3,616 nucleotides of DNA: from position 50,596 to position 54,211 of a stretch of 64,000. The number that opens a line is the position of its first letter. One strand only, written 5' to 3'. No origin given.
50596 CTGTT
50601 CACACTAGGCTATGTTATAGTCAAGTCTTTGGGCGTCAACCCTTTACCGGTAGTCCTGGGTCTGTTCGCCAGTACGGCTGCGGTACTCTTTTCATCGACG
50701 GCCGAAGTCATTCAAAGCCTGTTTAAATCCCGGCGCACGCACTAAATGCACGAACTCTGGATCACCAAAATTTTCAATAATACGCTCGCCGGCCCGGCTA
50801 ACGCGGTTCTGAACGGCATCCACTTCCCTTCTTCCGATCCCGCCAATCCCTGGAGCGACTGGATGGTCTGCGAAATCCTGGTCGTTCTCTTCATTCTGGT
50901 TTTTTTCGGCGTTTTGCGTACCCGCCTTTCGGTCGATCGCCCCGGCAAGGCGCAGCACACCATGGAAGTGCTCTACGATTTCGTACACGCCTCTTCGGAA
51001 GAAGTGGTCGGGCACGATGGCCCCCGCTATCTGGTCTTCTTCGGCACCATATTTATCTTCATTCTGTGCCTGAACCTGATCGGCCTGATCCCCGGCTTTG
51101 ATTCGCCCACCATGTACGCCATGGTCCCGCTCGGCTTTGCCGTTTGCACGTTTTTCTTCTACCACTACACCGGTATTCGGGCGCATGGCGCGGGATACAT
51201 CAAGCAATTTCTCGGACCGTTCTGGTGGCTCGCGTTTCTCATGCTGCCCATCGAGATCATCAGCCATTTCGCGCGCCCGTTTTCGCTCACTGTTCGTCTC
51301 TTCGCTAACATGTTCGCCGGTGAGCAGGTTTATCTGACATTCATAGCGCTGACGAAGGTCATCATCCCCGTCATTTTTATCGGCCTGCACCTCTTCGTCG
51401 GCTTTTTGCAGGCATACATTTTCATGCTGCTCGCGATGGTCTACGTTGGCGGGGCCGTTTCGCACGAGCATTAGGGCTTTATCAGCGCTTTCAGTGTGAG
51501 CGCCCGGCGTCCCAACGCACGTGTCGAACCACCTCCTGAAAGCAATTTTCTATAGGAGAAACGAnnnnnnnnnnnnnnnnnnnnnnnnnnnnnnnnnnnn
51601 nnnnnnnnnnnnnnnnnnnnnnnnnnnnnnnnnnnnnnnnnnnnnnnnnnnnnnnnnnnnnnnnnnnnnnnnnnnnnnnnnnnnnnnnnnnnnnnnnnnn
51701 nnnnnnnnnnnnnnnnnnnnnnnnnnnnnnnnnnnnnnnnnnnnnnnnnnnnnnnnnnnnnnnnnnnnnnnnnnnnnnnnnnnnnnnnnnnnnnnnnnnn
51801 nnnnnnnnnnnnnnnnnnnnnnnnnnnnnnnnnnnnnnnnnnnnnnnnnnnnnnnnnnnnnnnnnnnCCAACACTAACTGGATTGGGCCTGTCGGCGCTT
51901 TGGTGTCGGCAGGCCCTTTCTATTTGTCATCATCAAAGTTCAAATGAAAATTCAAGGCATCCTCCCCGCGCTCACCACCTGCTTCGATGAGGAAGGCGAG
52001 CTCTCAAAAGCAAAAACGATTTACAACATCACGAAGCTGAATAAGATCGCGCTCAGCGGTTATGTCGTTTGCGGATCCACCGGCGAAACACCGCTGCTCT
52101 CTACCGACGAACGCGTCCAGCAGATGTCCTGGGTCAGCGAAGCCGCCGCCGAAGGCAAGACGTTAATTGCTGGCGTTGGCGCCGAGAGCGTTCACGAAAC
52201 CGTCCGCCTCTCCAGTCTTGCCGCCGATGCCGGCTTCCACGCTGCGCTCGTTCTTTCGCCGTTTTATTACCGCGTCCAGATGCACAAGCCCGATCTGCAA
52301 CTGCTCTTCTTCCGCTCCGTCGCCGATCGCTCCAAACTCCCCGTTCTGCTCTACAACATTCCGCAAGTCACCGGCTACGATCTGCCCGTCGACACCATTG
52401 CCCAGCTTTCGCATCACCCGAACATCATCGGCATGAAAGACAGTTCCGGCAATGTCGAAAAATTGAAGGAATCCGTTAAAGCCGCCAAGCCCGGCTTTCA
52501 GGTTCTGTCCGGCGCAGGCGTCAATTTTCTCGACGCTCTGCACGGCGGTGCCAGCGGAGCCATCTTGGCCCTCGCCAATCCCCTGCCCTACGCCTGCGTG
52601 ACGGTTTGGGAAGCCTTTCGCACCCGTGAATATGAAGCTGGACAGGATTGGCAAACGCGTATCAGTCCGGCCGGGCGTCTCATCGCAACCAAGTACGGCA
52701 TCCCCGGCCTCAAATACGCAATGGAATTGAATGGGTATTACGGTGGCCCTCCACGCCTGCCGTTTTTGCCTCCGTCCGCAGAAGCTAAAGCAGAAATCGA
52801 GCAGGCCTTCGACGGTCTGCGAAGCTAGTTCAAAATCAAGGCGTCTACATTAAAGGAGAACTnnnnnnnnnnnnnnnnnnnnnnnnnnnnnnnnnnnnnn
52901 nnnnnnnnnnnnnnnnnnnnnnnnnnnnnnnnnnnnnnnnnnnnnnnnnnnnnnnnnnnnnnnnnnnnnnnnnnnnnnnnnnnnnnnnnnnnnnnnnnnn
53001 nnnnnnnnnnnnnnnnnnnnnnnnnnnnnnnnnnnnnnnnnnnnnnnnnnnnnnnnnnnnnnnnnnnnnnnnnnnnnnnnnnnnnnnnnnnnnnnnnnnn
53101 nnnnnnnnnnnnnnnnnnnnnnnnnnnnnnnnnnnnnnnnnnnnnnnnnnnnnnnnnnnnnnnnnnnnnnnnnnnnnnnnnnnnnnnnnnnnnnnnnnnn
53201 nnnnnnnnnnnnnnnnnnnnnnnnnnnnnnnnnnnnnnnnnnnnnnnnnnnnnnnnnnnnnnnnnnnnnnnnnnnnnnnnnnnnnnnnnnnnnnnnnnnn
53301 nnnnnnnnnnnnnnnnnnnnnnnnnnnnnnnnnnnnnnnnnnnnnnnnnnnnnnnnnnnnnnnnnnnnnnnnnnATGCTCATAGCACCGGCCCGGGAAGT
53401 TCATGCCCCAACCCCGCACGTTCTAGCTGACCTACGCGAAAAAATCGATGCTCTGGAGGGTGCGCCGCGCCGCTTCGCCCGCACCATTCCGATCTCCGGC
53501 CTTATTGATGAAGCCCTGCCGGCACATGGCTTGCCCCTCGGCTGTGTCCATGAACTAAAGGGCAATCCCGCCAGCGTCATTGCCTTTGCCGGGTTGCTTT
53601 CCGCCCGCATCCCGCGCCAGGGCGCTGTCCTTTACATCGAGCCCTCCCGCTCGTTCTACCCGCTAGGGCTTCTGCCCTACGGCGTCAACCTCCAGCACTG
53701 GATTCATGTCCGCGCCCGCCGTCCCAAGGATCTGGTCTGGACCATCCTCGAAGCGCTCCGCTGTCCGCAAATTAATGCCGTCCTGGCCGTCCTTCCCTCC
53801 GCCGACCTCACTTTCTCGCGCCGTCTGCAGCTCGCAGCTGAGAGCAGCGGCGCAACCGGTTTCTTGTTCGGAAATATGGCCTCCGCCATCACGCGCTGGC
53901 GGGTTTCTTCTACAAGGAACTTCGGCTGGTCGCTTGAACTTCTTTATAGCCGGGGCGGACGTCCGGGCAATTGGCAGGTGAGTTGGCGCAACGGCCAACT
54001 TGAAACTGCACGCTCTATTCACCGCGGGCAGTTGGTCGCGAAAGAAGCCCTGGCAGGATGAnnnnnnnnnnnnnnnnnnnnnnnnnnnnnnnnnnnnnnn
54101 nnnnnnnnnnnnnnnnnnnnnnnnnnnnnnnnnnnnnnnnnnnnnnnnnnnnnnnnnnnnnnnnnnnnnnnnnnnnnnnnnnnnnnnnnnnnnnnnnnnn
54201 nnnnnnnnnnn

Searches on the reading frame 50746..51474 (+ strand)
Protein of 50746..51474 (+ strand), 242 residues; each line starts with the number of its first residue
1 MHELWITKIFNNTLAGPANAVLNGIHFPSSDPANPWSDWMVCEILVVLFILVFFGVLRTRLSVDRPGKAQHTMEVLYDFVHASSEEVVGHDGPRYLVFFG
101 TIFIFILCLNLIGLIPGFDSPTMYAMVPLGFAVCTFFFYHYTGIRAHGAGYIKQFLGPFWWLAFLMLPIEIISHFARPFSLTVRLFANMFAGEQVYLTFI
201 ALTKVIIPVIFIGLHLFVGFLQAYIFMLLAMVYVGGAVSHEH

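Call 12: search_protein_families(library=pfam, proteins=[window:50746-51474:+], max_evalue=0.001)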
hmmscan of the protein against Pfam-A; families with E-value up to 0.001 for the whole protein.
window:50746-51474:+ (242 aa): 1 family
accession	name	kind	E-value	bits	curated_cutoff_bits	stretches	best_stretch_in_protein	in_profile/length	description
PF00119.25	ATP-synt_A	-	1.4e-52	179.1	33.9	1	41-234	2-216/217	ATP synthase A chain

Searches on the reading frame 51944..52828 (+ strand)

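Call 12: search_protein_families(library=pfam, proteins=[window:51944-52828:+], max_evalue=0.001)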
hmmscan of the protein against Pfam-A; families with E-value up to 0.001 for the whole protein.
window:51944-52828:+ (294 aa): 1 family
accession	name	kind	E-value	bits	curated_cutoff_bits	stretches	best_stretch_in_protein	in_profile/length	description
PF00701.28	DHDPS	-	6.8e-56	189.5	22.1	1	3-288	2-285/289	Dihydrodipicolinate synthetase family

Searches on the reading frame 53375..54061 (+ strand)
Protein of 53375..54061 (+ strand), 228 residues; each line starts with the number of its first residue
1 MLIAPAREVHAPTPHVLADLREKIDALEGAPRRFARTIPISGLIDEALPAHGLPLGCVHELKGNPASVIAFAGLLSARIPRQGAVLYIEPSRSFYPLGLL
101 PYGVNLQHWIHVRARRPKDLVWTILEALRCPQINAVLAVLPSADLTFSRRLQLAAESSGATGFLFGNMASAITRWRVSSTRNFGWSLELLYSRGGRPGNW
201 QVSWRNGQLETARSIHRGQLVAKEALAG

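Call 12: search_protein_families(library=pfam, proteins=[window:53375-54061:+], max_evalue=0.001)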
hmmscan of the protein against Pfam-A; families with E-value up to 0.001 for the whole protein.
window:53375-54061:+ (228 aa): 0 families
